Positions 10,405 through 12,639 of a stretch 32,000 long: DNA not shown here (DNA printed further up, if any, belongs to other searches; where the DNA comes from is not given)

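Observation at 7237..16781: Amino-sugar pathway with three ATP-grasp amidoligase domains instead of the usual N-acyltransferase: candidate route to an aminoacyl- or peptidyl-decorated 6-deoxyhexosamine glycan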

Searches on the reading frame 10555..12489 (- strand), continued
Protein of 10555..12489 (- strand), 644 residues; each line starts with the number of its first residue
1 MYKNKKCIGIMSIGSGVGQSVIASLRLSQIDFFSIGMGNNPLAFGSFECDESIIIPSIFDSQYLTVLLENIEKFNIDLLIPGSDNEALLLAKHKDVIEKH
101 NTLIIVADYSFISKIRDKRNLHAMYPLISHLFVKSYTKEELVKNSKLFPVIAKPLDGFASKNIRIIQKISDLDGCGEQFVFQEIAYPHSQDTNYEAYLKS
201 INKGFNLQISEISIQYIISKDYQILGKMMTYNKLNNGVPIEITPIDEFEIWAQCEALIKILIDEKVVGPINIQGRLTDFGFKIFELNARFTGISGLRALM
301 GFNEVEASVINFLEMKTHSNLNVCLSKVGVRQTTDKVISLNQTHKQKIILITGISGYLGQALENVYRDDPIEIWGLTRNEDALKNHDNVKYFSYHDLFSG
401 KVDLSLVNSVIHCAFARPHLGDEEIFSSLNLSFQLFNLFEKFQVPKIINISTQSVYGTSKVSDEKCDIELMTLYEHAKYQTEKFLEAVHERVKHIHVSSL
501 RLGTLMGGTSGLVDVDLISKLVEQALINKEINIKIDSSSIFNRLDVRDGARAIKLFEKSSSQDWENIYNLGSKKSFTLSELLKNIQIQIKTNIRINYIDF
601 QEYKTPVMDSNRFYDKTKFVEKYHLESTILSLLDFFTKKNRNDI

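Call 77: find_encoding_contigs(protein=P0004, flank=10000, max_places=1)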
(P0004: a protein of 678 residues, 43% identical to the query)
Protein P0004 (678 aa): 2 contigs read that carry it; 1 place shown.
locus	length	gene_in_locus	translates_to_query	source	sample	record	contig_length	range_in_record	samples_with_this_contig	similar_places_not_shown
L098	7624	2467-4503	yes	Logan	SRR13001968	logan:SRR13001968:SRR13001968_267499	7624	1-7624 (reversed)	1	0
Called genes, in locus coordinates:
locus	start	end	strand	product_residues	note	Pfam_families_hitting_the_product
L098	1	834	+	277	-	?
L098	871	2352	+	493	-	PF01943:Polysacc_synt, PF13440:Polysacc_synt_3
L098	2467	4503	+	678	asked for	PF21360:PylC-like_N, PF01073:3Beta_HSD (faint), PF01370:Epimerase, PF04321:RmlD_sub_bind, PF05368:NmrA (faint), PF16363:GDP_Man_Dehyd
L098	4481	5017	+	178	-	PF00132:Hexapep (faint)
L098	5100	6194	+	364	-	PF01041:DegT_DnrJ_EryC1, PF01212:Beta_elim_lyase (faint)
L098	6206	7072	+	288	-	PF00483:NTP_transferase, PF12804:NTP_transf_3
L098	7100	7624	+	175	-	?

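Call 95: search_dna_similar(query=window:10555-12489:-, collection=plasmids, mode=protein, max_evalue=0.00001, max_rows=15)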
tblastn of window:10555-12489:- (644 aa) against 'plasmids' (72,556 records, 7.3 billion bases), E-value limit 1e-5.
Records with a match: 80; places in all: 80; records where one place covers at least 80% of the query: 1.
Best place of each record, by identity: <60% 80.
By first word of the organism name: Sinorhizobium 64; Roseibium 6; Labrenzia 4; Acetoanaerobium 1; Rhizobium 1; Deltaproteobacteria 1; Segatella 1; Phocaeicola 1; Priestia 1.
By predicted mobility (MOB-suite, as given by PLSDB): mobilizable 55; non-mobilizable 21; conjugative 4.
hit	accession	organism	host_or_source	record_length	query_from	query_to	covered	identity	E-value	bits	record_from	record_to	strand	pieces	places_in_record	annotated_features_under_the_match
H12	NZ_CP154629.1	Acetoanaerobium noterae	cell culture,Sludge of a digestion ...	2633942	10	632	97%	24.0%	9e-23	111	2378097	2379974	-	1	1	none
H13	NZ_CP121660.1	Sinorhizobium terangae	Desmanthus virgatus,cell culture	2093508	10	313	47%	27.6%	7e-14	83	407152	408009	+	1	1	none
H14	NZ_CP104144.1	Rhizobium sullae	Sulla coronaria,cell culture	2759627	10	313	47%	27.1%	4e-16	91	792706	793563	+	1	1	record has no annotation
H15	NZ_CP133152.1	Sinorhizobium chiapasense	Acaciella angustissima,cell culture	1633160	10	313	47%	27.1%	5e-12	77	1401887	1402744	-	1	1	none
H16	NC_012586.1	Sinorhizobium fredii NGR234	-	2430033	10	313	47%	27.0%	1e-13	82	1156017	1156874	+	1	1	record has no annotation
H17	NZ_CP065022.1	Sinorhizobium meliloti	Medicago sativa subsp. varia (Martyn) ...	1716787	10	313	47%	26.8%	1e-13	82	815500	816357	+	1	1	none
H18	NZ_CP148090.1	Sinorhizobium meliloti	Medicago sativa,cell culture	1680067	10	313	47%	26.8%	1e-13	82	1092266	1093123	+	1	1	none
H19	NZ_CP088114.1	Sinorhizobium meliloti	cell culture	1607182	10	313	47%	26.8%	1e-13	82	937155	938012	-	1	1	none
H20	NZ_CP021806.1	Sinorhizobium meliloti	Medicago truncatula,Single Cell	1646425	10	313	47%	26.8%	1e-13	82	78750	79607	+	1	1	none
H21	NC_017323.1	Sinorhizobium meliloti BL225C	-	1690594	10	313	47%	26.8%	1e-13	82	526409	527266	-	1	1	none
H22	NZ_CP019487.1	Sinorhizobium meliloti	alfalfa,single cell,nitrogen fixing ...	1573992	10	313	47%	26.8%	2e-13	82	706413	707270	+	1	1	none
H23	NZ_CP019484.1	Sinorhizobium meliloti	alfalfa,whole organism,alfalfa nodule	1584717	10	313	47%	26.8%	2e-13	82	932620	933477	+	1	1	none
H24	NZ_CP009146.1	Sinorhizobium meliloti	Medicago orbicularis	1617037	10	313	47%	26.8%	2e-13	82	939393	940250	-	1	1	none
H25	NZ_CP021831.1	Sinorhizobium meliloti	Medicago truncatula,Single Cell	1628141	10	313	47%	26.8%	2e-13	82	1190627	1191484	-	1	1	none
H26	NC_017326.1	Sinorhizobium meliloti SM11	-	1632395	10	313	47%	26.8%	2e-13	82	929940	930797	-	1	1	none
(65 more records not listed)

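Call 96: get_annotated_region(hit=H21, flank=9000)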
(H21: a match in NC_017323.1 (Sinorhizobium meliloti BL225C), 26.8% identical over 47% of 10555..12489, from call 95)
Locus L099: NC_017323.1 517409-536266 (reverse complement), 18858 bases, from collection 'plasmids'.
description: Sinorhizobium meliloti BL225C plasmid pSINMEB02, complete sequence
organism: Sinorhizobium meliloti BL225C (NCBI taxid 698936)
taxonomy: Bacteria; Pseudomonadota; Alphaproteobacteria; Hyphomicrobiales; Rhizobiaceae; Sinorhizobium; Sinorhizobium meliloti; Sinorhizobium meliloti BL225C
host: -; source: -; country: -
typing (MOB-suite, as given by PLSDB): mobilizable; relaxase MOBQ
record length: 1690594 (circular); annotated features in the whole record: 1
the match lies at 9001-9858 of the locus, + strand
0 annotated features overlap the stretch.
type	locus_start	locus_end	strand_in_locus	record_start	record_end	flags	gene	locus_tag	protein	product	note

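Call 97: get_annotated_region(hit=H12, flank=9000)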
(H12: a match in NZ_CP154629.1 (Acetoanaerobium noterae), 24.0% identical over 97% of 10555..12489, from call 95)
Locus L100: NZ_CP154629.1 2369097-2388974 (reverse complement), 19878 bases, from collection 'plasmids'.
description: Acetoanaerobium noterae strain DSL2 plasmid pTPELB2, complete sequence
organism: Acetoanaerobium noterae (NCBI taxid 745369)
taxonomy: Bacteria; Bacillota; Clostridia; Peptostreptococcales; Filifactoraceae; Acetoanaerobium; Acetoanaerobium noterae
host: -; source: cell culture,Sludge of a digestion tower of a wastewater treatment plant; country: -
typing (MOB-suite, as given by PLSDB): non-mobilizable
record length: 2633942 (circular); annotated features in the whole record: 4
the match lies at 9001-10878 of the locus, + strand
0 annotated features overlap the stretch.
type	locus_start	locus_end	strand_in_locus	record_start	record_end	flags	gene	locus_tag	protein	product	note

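Call 99: search_protein_families(library=pfam, proteins=[L099:3111-4361:+, L099:4569-5468:+, L099:5468-7369:+, L099:7366-8205:+, L099:8252-8992:+, L099:8884-9981:+, L099:9978-10922:+, L099:11008-12171:-, L099:12409-13518:-, L099:13587-14813:-], max_evalue=0.001)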
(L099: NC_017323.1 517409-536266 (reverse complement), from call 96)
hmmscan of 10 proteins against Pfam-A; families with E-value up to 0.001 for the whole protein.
L099:3111-4361:+ (416 aa): 4 families
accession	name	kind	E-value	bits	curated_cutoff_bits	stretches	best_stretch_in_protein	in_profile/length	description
PF00480.26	ROK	-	1.1e-30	107.7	22.9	1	99-375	2-270/294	ROK family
PF12802.13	MarR_2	-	3.5e-07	30.7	27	1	35-79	12-57/61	MarR family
PF13412.12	HTH_24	-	1.6e-06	28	21.9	1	34-72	9-47/48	Winged helix-turn-helix DNA-binding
PF13545.12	HTH_Crp_2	-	0.00039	20.8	27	0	38-73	18-53/70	Crp-like helix-turn-helix domain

L099:4569-5468:+ (299 aa): 1 family
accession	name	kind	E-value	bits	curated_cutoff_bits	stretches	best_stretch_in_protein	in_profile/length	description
PF01507.26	PAPS_reduct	-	6.7e-60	202.5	22.5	1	26-253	1-174/175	Phosphoadenosine phosphosulfate reductase domain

L099:5468-7369:+ (633 aa): 8 families
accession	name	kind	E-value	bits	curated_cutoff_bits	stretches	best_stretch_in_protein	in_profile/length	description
PF01583.26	APS_kinase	-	2.1e-71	239.3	21.1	1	461-609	3-152/152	Adenylylsulphate kinase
PF00009.33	GTP_EFTU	-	6.7e-41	140.4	26.5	1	22-210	1-176/188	Elongation factor Tu GTP binding domain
PF22594.2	GTP-eEF1A_C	-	9.5e-29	100.2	27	1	332-430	1-100/101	GTP-eEF1A C-terminal domain-like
PF01926.29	MMR_HSR1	-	6.6e-08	33.1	21.9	1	84-166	26-113/113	50S ribosome-binding GTPase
PF13671.12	AAA_33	-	1.8e-07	32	27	1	462-574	1-114/143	AAA domain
PF03193.22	RsgA_GTPase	-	3.6e-05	24.1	30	0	452-483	97-129/174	RsgA GTPase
PF13238.12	AAA_18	-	4.5e-05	24.3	29.4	1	466-574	4-107/128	AAA domain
PF13555.12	AAA_29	-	0.00039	20.6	27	0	436-491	3-53/61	P-loop containing region of AAA domain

L099:7366-8205:+ (279 aa): 1 family
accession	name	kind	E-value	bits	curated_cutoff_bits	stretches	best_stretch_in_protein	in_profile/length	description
PF00459.30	Inositol_P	-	6.4e-48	164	27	1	5-245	6-247/271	Inositol monophosphatase family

L099:8252-8992:+ (246 aa): 1 family
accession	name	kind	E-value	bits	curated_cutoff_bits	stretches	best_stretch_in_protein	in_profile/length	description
PF02811.25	PHP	-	1e-09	39.4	26.4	1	29-200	2-164/164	PHP domain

L099:8884-9981:+ (365 aa): 6 families
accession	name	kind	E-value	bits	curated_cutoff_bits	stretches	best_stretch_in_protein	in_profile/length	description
PF15632.11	ATPgrasp_Ter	-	1.4e-12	47.9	29.1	1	226-338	14-122/131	ATP-grasp in the biosynthetic pathway with Ter operon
PF21360.3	PylC-like_N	-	6.2e-11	42.7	27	1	49-135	10-95/96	PylC-like, N-terminal domain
PF02655.19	ATP-grasp_3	-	3.9e-08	34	23.2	1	146-305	1-160/160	ATP-grasp domain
PF07478.18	Dala_Dala_lig_C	-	7.1e-05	22.8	24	1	174-220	30-80/204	D-ala D-ala ligase C-terminus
PF02786.22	CPSase_L_D2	-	7.6e-05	22.8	19.8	0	262-308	138-186/211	Carbamoyl-phosphate synthase L chain, ATP binding domain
PF13535.11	ATP-grasp_4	-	0.00037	20.6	27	0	180-211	2-33/160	ATP-grasp domain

L099:9978-10922:+ (314 aa): 8 families
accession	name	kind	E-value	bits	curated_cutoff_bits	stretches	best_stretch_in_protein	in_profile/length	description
PF01370.27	Epimerase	-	4.6e-46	157.6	20.9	1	7-233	2-240/240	NAD dependent epimerase/dehydratase family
PF16363.11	GDP_Man_Dehyd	-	5.1e-20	72.6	27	2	64-296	75-330/332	GDP-mannose 4,6 dehydratase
PF04321.23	RmlD_sub_bind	-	9e-17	61.5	27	1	4-297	1-280/287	RmlD substrate binding domain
PF01073.25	3Beta_HSD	-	3.5e-14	52.9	22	1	7-222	1-229/280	3-beta hydroxysteroid dehydrogenase/isomerase family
PF13460.12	NAD_binding_10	-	8e-13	49.1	27.2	1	10-170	1-144/184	NAD(P)H-binding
PF07993.18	NAD_binding_4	-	7.9e-12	45.3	20.1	1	65-215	89-255/258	Male sterility protein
PF02719.21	Polysacc_synt_2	-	1.2e-07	31.7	20.2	1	65-255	78-251/293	Polysaccharide biosynthesis protein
PF05368.20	NmrA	-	3.8e-06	27.2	27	1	3-51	2-51/298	NmrA-like family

L099:11008-12171:- (387 aa): 1 family
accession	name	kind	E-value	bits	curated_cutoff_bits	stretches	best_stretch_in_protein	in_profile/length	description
PF00353.25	HemolysinCabind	-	1.1e-58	195.1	23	10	218-253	1-36/36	RTX calcium-binding nonapeptide repeat (4 copies)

L099:12409-13518:- (369 aa): 6 families
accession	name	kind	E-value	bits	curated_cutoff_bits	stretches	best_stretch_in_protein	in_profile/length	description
PF13692.12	Glyco_trans_1_4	-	4.7e-30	105.2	27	1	185-323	2-140/142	Glycosyl transferases group 1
PF00534.26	Glycos_transf_1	-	2.4e-25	89.5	26.4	1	182-339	13-171/172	Glycosyl transferases group 1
PF13439.12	Glyco_transf_4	-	7.5e-15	55.8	28.5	1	14-173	3-168/170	Glycosyltransferase Family 4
PF13579.12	Glyco_trans_4_4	-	4.2e-13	50.4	29.7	1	14-170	2-158/158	Glycosyl transferase 4-like domain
PF13524.12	Glyco_trans_1_2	-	1.6e-05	25.3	25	1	245-350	28-138/144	Glycosyl transferase-like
PF20706.3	GT4-conflict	-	0.00023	20.7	26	1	162-291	172-311/385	Family 4 Glycosyltransferase in conflict systems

L099:13587-14813:- (408 aa): 7 families
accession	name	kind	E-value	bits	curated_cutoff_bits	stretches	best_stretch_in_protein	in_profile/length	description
PF13692.12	Glyco_trans_1_4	-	8.4e-28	97.9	27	1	230-372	2-142/142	Glycosyl transferases group 1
PF00534.26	Glycos_transf_1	-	5e-27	95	26.4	1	223-385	9-171/172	Glycosyl transferases group 1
PF13579.12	Glyco_trans_4_4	-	2.4e-14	54.4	29.7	1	50-198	8-145/158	Glycosyl transferase 4-like domain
PF13439.12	Glyco_transf_4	-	2.5e-12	47.6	28.5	1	50-199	9-153/170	Glycosyltransferase Family 4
PF13477.12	Glyco_trans_4_2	-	3.1e-09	37.6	23.4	1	47-170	11-129/139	Glycosyl transferase 4-like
PF20706.3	GT4-conflict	-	1.8e-06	27.6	26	1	45-375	14-360/385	Family 4 Glycosyltransferase in conflict systems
PF13524.12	Glyco_trans_1_2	-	1.2e-05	25.7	25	1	259-392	13-134/144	Glycosyl transferase-like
